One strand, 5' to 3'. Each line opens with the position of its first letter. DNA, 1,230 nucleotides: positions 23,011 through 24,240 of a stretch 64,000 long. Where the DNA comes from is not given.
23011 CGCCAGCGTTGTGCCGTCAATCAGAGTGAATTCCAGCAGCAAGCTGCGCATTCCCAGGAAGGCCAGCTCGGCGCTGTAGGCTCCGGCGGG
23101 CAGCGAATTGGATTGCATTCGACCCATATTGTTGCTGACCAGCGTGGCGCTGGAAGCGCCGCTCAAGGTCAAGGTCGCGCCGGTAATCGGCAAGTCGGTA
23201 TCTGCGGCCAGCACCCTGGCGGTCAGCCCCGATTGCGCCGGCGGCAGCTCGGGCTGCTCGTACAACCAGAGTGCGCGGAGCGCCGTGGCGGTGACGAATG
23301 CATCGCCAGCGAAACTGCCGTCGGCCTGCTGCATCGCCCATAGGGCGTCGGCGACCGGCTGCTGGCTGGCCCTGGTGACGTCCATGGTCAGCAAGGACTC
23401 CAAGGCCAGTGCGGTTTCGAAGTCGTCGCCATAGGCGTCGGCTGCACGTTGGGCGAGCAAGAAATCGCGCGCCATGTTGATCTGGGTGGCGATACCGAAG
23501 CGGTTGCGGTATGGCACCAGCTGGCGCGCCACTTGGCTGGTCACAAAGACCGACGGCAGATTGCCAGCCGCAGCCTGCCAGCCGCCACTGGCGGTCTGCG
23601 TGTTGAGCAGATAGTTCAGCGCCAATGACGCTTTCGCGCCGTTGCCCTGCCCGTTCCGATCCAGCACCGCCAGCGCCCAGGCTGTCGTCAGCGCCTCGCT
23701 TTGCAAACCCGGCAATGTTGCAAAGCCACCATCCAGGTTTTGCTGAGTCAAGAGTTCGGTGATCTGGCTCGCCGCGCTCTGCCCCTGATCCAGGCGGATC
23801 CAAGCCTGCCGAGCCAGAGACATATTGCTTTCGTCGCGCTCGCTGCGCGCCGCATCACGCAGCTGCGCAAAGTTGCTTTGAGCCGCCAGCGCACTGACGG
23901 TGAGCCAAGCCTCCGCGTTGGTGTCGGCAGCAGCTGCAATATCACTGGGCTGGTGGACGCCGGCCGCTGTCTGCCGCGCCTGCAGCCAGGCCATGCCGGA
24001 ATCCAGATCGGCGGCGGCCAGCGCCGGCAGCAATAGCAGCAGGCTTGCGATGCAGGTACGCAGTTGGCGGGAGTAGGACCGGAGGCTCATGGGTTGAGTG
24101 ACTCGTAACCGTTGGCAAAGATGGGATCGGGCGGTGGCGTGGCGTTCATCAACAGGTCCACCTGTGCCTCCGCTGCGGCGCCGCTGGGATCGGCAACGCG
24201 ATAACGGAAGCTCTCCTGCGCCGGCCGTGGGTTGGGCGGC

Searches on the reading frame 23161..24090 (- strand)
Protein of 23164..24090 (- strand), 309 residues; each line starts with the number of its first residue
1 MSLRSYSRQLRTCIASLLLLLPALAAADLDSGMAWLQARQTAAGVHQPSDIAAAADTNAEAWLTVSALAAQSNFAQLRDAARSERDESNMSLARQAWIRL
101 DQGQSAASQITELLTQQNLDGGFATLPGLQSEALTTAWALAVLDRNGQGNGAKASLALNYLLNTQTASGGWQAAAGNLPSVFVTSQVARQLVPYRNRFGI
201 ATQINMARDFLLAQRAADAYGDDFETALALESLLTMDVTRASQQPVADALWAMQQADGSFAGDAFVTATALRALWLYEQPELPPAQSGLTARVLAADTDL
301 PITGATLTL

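Call 42: find_homologous_proteins(query=window:23164-24090:-, max_evalue=0.001)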
Query seq(309 aa) (309 aa): 5 proteins with E <= 0.001 among 8000 candidates.
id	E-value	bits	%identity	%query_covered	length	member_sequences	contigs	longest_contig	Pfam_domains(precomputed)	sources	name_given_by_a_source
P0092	1.7e-80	288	53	92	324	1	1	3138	-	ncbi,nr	ncbi:MAG: hypothetical protein KDK91_02490, partial [Gammaproteobacteria bacterium]|nr:hypothetical 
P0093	4.7e-66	241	48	95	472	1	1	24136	PF13620.13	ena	-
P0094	2.9e-26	111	31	98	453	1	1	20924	PF13715.13,PF17802.8,PF13243.13,PF13620.13,PF22904.4,PF17210.10,PF00432.28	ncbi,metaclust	ncbi:MAG: hypothetical protein ETSY2_15795, partial [Candidatus Entotheonella gemina]|metaclust:stat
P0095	1.6e-21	95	35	91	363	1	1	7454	PF13715.13,PF13243.13,PF13620.13,PF13249.13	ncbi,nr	ncbi:MAG: carboxypeptidase regulatory-like domain-containing protein, partial [Burkholderiaceae bact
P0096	3.2e-5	42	33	38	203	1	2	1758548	PF13620.13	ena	-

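Call 68: predict_structure(alignment_id=A2)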
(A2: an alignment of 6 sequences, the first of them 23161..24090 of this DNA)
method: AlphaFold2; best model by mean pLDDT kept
length: 310 residues; sequences in the alignment: 6
mean_pLDDT: 83.1   pTM: 0.77
mean pLDDT of the five models: 83.1, 80.4, 74.8, 71.4, 67.4
residues with pLDDT >= 90: 140; 70-90: 117; 50-70: 37; < 50: 16
segments of 3 or more residues with pLDDT < 50: 1-4, 20-24
pLDDT, mean of each block of 10 residues (from residue 1): 49 51 62 93 92 90 82 80 85 89 88 94 90 94 87 93 95 84 92 84 93 83 89 86 89 94 95 88 53 72 60
secondary structure, 60 per line:
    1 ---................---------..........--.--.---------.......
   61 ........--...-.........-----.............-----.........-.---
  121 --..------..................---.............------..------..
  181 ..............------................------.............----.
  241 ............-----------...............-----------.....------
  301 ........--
elements in order: H4-19 H29-38 H54-68 H75-83 H89-101 H107-115 H133-148 H152-164 H181-194 H201-216 H223-235 H240-252 H264-278 E290-294 E301-308

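Call 70: fold_search(model_id=the predicted structure, library=pdb)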
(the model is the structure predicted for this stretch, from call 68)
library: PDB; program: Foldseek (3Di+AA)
matches with E <= 10: 625; with E <= 0.001: 75
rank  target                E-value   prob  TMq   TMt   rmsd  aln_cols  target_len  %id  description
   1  8paj_B                7.8e-06  1.00  0.63  0.58   4.8       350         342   20  Crystal Structure of a Squalene-Hopene cyclase from Archangium gephyra (released 2024-06-26)
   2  8pak_B                9.0e-06  1.00  0.64  0.58   5.8       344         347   18  Crystal Structure of a Squalene-Hopene Cyclase from Cystobacter fuscus (released 2024-06-26)
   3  8zg1                  1.4e-05  1.00  0.57  0.39   4.2       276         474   19  Drimenyl diphosphate synthase SsDMS_F248Y&D303E from Streptomyces showdoensis (Apo) (released 2025-05-21)
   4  8zg5                  1.8e-05  1.00  0.58  0.39   4.1       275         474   20  Drimenyl diphosphate synthase SsDMS_Y505I&D303A from Streptomyces showdoensis (Apo) (released 2025-05-21)
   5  8zgv                  2.2e-05  1.00  0.58  0.40   4.1       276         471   20  Drimenyl diphosphate synthase SsDMS_F248A&D303E from Streptomyces showdoensis in complex with farnesyl diphosphate (FPP) (released 2025-05-21)
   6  7xqz                  2.5e-05  1.00  0.59  0.39   3.9       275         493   20  Drimenyl diphosphate synthase D303A from Streptomyces showdoensis in complex with 2-fluorofarnesyl diphosphate (2F-FPP)  (released 2023-03-15)
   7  8zgw                  2.6e-05  1.00  0.58  0.39   4.1       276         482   20  Drimenyl diphosphate synthase SsDMS_F248Y&D303E from Streptomyces showdoensis in complex with farnesyl diphosphate (FPP) (released 2025-05-21)
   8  8pak_A                2.6e-05  1.00  0.58  0.52   5.8       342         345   16  Crystal Structure of a Squalene-Hopene Cyclase from Cystobacter fuscus (released 2024-06-26)
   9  8paj_A                2.8e-05  1.00  0.60  0.55   5.0       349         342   20  Crystal Structure of a Squalene-Hopene cyclase from Archangium gephyra (released 2024-06-26)
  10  7xr7                  3.1e-05  1.00  0.57  0.38   4.1       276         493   19  Drimenyl diphosphate synthase D303E from Streptomyces showdoensis in complex with farnesyl diphosphate (FPP) and Mg2+ (released 2023-03-15)
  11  8zg0                  4.1e-05  1.00  0.57  0.39   3.9       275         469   20  Drimenyl diphosphate synthase SsDMS_F248A&D303E from Streptomyces showdoensis (Apo) (released 2025-05-21)
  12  7xru                  4.9e-05  1.00  0.57  0.38   4.2       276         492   19  Drimenyl diphosphate synthase D303E from Streptomyces showdoensis in complex with 2-fluorofarnesyl diphosphate (2F-FPP)  (released 2023-03-15)
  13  6ij1                  5.1e-05  1.00  0.61  0.57   4.9       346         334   16  Crystal structure of a protein from Actinoplanes (released 2019-09-11)
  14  9m7e_B                6.1e-05  1.00  0.60  0.38   6.1       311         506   12  Crystal structure of AsDMS D333N mutant in complex with drimenyl phosphate (released 2025-09-10)
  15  1hzf                  6.4e-05  1.00  0.44  0.45   6.4       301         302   16  C4ADG FRAGMENT OF HUMAN COMPLEMENT FACTOR C4A (released 2002-10-09)
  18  6sbb_A                7.4e-05  1.00  0.63  0.56   4.5       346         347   15  Structure of type II terpene cyclase MstE from Scytonema (apo) (released 2020-07-15)
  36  6sbb_B                2.2e-04  1.00  0.42  0.39   7.6       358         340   15  Structure of type II terpene cyclase MstE from Scytonema (apo) (released 2020-07-15)
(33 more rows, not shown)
